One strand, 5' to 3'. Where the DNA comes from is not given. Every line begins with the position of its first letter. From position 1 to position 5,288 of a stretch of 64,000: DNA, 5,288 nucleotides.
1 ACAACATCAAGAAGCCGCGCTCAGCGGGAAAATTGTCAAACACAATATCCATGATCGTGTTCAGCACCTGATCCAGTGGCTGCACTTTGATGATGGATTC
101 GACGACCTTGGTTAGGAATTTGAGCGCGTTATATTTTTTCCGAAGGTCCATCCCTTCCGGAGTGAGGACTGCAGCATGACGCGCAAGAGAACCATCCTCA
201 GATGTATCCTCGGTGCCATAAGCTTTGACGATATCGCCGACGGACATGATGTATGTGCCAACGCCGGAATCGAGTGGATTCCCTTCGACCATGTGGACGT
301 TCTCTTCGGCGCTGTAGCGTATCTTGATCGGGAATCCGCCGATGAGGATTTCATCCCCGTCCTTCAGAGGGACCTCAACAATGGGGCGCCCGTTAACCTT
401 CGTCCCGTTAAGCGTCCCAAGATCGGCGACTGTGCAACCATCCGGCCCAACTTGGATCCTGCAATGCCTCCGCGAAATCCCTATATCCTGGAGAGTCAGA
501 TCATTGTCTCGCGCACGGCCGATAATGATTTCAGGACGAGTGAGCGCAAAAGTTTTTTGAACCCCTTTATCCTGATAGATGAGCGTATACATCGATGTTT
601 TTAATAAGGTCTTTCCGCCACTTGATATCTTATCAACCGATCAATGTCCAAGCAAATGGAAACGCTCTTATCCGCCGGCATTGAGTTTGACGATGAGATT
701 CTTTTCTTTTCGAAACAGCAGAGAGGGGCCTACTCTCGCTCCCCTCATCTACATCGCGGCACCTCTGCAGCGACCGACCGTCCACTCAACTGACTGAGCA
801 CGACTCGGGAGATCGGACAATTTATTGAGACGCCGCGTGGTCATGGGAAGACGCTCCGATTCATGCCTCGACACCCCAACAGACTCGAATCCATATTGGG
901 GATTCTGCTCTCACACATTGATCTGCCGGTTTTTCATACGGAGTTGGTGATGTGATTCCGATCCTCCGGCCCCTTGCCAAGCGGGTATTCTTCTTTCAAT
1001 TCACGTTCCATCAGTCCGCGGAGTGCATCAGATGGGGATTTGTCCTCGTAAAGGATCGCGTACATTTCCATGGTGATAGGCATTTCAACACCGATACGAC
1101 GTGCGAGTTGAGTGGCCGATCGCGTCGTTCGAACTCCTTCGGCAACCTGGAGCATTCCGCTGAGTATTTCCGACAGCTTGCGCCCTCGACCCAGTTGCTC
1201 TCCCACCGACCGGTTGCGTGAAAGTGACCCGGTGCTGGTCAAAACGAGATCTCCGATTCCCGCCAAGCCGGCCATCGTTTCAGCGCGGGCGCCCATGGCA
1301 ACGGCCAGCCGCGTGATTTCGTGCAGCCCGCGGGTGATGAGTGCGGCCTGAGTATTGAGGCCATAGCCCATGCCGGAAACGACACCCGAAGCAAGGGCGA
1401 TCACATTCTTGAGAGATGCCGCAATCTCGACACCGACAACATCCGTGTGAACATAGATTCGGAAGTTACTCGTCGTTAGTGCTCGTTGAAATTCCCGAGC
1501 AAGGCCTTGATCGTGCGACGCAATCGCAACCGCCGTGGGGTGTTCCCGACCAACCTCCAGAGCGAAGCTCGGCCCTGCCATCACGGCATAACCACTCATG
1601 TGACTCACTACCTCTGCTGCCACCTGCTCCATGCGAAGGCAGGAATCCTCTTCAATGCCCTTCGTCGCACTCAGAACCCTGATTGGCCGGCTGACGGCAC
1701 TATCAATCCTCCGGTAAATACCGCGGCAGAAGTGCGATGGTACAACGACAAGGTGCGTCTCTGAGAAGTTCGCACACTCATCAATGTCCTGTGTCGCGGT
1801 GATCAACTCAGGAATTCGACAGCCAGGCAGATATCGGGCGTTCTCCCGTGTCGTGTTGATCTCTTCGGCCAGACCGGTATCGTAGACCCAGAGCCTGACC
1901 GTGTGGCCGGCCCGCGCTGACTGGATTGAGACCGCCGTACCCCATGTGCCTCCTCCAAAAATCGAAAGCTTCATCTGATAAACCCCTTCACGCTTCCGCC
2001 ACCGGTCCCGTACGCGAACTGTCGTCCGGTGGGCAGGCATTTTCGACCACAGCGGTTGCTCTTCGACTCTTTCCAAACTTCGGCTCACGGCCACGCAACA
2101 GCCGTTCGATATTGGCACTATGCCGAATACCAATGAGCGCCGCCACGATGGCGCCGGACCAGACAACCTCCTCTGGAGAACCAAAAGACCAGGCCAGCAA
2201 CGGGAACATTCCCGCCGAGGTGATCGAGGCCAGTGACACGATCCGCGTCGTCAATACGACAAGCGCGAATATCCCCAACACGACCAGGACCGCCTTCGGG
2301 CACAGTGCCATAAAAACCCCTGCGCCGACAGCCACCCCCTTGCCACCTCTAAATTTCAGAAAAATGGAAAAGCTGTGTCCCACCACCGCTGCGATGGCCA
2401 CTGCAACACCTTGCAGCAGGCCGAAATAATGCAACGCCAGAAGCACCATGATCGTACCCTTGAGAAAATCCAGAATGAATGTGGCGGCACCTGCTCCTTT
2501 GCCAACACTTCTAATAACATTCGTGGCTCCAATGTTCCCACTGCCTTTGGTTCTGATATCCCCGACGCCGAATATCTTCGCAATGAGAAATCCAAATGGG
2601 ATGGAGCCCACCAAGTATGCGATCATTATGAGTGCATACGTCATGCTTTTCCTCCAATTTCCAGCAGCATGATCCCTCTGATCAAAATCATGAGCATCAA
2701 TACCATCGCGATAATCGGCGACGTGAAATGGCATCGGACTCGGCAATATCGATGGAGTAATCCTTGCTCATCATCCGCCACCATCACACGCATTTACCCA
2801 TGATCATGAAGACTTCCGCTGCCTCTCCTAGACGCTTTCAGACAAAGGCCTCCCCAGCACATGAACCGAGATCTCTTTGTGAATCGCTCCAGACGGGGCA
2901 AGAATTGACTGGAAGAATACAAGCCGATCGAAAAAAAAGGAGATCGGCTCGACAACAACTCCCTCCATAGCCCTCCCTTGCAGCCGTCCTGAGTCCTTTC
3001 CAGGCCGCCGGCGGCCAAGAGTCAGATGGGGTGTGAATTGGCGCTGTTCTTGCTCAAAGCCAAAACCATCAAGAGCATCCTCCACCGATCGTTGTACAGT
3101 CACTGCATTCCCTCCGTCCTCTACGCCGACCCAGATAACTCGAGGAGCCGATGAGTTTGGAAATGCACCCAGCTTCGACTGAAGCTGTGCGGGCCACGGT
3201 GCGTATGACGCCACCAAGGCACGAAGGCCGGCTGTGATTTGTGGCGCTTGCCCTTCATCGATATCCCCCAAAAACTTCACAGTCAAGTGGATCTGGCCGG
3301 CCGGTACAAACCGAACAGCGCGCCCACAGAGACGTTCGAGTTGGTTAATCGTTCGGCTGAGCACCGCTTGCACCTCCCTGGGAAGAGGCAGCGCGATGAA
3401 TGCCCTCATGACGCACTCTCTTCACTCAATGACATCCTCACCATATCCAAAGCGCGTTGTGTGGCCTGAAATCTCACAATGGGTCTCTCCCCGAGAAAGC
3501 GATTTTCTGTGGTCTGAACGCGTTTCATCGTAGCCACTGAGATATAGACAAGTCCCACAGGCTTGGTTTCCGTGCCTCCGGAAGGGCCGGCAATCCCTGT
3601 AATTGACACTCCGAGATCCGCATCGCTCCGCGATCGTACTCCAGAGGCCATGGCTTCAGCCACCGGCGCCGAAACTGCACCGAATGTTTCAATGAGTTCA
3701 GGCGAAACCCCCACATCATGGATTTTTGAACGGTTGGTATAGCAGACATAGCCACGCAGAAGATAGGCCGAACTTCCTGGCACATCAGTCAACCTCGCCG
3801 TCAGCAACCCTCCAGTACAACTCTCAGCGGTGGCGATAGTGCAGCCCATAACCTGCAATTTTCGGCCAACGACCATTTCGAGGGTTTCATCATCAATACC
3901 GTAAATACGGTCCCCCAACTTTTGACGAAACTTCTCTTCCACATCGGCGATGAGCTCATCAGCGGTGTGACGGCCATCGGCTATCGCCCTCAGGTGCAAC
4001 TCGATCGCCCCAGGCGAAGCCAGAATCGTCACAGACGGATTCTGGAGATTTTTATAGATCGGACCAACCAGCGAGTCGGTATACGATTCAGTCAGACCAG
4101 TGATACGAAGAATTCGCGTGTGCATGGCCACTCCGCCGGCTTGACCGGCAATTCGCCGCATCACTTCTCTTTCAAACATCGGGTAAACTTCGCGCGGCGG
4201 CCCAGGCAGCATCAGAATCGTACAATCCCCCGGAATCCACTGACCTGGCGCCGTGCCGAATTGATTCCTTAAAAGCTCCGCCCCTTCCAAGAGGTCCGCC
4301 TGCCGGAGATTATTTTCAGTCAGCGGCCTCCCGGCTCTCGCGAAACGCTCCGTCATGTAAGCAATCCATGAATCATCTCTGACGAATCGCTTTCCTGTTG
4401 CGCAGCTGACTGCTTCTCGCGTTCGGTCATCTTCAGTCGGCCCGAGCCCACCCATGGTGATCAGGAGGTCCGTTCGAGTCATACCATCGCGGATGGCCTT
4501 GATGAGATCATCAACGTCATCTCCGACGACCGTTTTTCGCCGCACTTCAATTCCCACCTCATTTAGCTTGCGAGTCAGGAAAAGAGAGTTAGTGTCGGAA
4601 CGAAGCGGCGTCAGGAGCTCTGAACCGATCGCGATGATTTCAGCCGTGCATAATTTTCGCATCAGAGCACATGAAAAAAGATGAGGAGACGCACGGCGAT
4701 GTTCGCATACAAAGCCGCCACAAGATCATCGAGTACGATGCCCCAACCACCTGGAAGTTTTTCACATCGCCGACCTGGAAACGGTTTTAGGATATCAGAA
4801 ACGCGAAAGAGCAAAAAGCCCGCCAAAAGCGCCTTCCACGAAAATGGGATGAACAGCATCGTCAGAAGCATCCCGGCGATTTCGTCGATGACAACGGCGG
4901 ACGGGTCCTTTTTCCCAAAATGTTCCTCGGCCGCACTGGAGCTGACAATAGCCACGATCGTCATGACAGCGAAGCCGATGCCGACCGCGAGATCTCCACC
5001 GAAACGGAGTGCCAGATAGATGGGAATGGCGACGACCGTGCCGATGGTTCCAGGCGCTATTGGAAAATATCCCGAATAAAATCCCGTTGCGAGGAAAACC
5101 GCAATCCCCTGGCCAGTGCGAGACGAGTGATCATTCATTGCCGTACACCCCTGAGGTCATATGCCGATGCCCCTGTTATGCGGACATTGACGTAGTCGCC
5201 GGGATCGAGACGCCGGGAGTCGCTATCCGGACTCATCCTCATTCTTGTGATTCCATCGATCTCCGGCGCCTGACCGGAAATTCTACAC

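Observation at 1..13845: Three further FHA-domain proteins flanking the T3SS (FHA-SctD, tail-anchored FHA protein, FHA-GAF protein), plus an RsbW-like kinase, without a visible Hanks kinase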

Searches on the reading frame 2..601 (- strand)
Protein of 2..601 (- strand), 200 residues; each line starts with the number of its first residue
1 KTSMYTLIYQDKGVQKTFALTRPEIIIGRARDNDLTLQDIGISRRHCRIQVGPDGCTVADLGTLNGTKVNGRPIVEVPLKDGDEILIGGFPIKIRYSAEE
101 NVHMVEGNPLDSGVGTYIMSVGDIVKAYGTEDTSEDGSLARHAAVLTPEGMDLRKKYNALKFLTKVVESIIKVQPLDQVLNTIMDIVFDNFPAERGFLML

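Call 6: search_protein_families(library=pfam, proteins=[window:2-601:-], max_evalue=0.01)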
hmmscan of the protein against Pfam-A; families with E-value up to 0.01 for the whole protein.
window:2-601:- (200 aa): 2 families
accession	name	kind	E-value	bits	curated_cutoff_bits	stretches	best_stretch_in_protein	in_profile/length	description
PF00498.31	FHA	-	4.8e-20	72.2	20.7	1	25-88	1-67/67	FHA domain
PF16697.10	Yop-YscD_cpl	-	1.3e-13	51.5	33.2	1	16-93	10-89/94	Inner membrane component of T3SS, cytoplasmic domain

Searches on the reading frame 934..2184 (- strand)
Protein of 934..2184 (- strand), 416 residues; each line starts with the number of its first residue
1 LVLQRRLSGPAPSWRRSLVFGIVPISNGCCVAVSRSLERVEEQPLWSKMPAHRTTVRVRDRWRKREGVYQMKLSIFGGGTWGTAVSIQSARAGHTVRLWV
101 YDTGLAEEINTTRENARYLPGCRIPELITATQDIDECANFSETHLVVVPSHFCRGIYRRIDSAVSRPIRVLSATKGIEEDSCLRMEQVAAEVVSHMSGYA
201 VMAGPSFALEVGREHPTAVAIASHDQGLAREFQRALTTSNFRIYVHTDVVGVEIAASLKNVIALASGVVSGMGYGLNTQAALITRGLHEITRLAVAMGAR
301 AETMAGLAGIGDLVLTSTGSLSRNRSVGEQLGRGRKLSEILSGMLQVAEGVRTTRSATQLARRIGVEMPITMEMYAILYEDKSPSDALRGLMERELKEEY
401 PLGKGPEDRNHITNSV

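Call 6: search_protein_families(library=pfam, proteins=[window:934-2184:-], max_evalue=0.01)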
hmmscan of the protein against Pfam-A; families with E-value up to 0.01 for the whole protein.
window:934-2184:- (416 aa): 3 families
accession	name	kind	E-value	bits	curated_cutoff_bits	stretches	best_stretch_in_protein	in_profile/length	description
PF07479.19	NAD_Gly3P_dh_C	-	7.8e-54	182.2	25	1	248-388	1-141/142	NAD-dependent glycerol-3-phosphate dehydrogenase C-terminus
PF01210.29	NAD_Gly3P_dh_N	-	6.4e-44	150.1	23.1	1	73-228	2-157/158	NAD-dependent glycerol-3-phosphate dehydrogenase N-terminus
PF20618.3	GPD_NAD_C_bact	-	1.7e-21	77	27.6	1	308-372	1-64/66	Bacterial GPD, NAD-dependent C-terminal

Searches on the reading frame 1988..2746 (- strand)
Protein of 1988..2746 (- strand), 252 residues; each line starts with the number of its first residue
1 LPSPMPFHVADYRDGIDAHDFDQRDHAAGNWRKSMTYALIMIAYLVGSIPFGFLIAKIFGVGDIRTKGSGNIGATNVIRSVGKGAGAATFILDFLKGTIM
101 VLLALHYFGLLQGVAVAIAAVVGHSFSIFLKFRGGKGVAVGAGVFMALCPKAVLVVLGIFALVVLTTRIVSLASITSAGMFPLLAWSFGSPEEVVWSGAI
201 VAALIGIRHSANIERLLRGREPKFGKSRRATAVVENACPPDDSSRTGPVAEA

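Call 6: search_protein_families(library=pfam, proteins=[window:1988-2746:-], max_evalue=0.01)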
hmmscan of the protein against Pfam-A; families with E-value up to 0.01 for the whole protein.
window:1988-2746:- (252 aa): 1 family
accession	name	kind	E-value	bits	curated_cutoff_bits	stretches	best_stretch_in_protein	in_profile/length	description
PF02660.20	G3P_acyltransf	-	7.1e-52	176.2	24.1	1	42-216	1-164/164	Glycerol-3-phosphate acyltransferase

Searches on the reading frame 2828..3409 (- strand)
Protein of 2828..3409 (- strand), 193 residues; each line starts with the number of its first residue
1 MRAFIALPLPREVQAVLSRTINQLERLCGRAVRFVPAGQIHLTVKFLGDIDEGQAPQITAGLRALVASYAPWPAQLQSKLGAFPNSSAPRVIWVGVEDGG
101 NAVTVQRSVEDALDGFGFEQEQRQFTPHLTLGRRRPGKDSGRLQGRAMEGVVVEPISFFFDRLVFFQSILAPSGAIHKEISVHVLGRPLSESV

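Call 6: search_protein_families(library=pfam, proteins=[window:2828-3409:-], max_evalue=0.01)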
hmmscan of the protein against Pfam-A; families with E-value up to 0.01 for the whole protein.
window:2828-3409:- (193 aa): 2 families
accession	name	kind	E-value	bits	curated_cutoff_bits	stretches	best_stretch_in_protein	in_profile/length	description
PF02834.22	LigT_PEase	-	4.8e-20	72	23.3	2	7-93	1-87/87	LigT like Phosphoesterase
PF13563.12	2_5_RNA_ligase2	-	1.8e-16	61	27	1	17-166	5-146/152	2'-5' RNA ligase superfamily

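Call 13: find_encoding_contigs(protein=window:2828-3409:-, flank=10000, max_places=4)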
Protein window:2828-3409:- (193 aa): 12 contigs read that carry it; 4 places shown.
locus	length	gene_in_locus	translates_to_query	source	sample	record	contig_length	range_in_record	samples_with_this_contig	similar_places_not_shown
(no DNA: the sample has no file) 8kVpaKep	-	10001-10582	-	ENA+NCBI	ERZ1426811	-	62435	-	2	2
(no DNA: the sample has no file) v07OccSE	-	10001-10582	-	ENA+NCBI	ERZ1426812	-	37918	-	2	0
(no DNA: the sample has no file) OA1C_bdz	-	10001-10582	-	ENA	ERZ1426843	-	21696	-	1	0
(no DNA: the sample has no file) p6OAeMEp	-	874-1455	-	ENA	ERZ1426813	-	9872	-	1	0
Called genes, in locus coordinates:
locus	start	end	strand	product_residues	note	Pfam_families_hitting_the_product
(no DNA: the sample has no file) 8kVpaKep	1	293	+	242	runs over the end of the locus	PF16697:Yop-YscD_cpl, PF00498:FHA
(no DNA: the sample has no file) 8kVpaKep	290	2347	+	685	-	PF16697:Yop-YscD_cpl, PF00498:FHA, PF01833:TIG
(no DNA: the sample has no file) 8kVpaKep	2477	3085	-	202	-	PF10173:Mit_KHE1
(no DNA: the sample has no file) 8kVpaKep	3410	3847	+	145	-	PF13581:HATPase_c_2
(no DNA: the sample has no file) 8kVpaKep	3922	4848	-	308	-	PF02129:Peptidase_S15 (faint), PF12697:Abhydrolase_6, PF00561:Abhydrolase_1, PF12146:Hydrolase_4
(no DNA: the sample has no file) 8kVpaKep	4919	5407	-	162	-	PF20660:DUF6812 (faint)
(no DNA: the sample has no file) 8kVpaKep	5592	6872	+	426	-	PF01336:tRNA_anti-codon, PF00152:tRNA-synt_2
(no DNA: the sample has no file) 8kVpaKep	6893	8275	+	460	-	PF00919:UPF0004, PF04055:Radical_SAM, PF18693:TRAM_2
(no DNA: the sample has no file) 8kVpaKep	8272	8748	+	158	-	PF04608:PgpA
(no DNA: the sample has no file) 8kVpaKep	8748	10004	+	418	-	PF00994:MoCF_biosynth, PF18146:CinA_KH, PF02464:CinA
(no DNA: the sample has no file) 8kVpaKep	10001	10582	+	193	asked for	PF02834:LigT_PEase, PF13563:2_5_RNA_ligase2, PF02834:LigT_PEase (weak)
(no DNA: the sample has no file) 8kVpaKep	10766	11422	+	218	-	PF02660:G3P_acyltransf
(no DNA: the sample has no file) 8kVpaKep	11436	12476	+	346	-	PF01210:NAD_Gly3P_dh_N, PF07479:NAD_Gly3P_dh_C, PF20618:GPD_NAD_C_bact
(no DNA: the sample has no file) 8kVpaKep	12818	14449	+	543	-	PF16697:Yop-YscD_cpl, PF00498:FHA, PF13185:GAF_2, PF01590:GAF, PF13492:GAF_3, PF00211:Guanylate_cyc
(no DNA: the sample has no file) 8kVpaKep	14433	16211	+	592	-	PF02743:dCache_1, PF00672:HAMP, PF13487:HD_5, PF01966:HD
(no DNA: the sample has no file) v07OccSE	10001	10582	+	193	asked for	PF02834:LigT_PEase, PF13563:2_5_RNA_ligase2, PF02834:LigT_PEase (weak)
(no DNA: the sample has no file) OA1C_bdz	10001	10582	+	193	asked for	PF02834:LigT_PEase, PF13563:2_5_RNA_ligase2, PF02834:LigT_PEase (weak)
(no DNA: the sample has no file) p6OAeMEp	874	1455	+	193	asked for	PF02834:LigT_PEase, PF13563:2_5_RNA_ligase2, PF02834:LigT_PEase (weak)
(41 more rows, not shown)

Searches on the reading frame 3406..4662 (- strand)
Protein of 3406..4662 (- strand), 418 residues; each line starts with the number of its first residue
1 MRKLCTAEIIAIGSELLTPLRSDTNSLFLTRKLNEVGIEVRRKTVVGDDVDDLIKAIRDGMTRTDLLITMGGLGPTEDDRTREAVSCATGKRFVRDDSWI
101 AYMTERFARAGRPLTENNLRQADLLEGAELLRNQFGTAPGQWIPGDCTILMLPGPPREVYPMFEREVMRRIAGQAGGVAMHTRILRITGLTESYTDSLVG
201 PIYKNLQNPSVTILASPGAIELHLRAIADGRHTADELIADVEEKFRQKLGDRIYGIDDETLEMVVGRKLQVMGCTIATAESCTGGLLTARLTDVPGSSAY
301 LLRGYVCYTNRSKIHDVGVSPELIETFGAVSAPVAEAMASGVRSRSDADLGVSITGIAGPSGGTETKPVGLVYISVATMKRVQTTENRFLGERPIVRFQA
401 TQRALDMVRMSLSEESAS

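Call 6: search_protein_families(library=pfam, proteins=[window:3406-4662:-], max_evalue=0.01)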
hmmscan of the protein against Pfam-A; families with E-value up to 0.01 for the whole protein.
window:3406-4662:- (418 aa): 3 families
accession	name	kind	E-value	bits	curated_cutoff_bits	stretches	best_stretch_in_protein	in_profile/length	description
PF02464.23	CinA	-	2.8e-52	176.9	23.5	1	259-410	2-153/155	Competence-damaged protein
PF00994.29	MoCF_biosynth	-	6.6e-31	107.4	26.6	1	8-170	1-141/144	Probable molybdopterin binding domain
PF18146.6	CinA_KH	-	1.6e-13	51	27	1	182-255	1-73/73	Damage-inducible protein CinA KH domain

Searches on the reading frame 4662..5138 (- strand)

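Call 6: search_protein_families(library=pfam, proteins=[window:4662-5138:-], max_evalue=0.01)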
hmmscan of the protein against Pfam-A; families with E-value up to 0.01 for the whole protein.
window:4662-5138:- (158 aa): 1 family
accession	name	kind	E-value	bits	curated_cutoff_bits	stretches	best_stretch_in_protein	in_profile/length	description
PF04608.18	PgpA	-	4.1e-42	143.9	28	1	15-152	1-140/141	Phosphatidylglycerophosphatase A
